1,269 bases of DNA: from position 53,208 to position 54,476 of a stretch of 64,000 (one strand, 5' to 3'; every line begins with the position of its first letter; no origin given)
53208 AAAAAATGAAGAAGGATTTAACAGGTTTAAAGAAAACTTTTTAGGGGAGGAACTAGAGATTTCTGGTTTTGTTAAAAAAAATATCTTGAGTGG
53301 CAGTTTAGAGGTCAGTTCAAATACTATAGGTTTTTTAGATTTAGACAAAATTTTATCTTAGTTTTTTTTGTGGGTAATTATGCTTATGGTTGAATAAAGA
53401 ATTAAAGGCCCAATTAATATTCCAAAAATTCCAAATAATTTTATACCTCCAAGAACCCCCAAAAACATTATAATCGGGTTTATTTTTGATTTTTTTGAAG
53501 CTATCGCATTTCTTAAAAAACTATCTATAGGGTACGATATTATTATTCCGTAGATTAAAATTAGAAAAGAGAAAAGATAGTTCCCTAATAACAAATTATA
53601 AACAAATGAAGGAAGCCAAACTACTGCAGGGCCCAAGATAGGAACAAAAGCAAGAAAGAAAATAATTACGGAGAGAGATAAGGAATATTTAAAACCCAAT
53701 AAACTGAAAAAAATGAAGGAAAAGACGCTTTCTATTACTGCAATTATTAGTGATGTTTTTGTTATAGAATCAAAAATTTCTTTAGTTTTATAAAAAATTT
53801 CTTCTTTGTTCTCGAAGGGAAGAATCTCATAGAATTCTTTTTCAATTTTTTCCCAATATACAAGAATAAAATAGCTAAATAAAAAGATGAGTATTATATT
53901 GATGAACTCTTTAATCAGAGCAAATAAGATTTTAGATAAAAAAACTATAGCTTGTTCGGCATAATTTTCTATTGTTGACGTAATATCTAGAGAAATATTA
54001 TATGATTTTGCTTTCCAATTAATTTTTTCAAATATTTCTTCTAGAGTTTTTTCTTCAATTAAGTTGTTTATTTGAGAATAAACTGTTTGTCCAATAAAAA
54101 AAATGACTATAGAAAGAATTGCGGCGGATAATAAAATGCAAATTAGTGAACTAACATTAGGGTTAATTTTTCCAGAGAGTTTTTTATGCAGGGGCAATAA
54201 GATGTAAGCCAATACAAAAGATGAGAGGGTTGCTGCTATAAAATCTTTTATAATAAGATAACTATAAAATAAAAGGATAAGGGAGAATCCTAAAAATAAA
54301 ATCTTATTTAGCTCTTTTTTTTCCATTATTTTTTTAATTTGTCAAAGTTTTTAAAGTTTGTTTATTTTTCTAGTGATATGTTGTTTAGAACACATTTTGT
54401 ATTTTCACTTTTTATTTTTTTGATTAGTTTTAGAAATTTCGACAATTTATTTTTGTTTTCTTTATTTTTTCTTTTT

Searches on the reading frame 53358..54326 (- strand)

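Call 24: search_protein_families(library=pfam, max_evalue=1, proteins=[window:53358-54326:-])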
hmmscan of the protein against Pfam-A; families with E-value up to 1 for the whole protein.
window:53358-54326:- (322 aa): 2 families
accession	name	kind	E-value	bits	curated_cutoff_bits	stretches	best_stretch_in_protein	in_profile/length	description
PF01594.21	AI-2E_transport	-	7.3e-44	150.7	34.3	1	10-317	2-323/327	AI-2E family transporter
PF21522.3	MreB-like_C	-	0.26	12.3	27.8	1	74-145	36-108/123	Archaeal actin homologue MreB-like, C-terminal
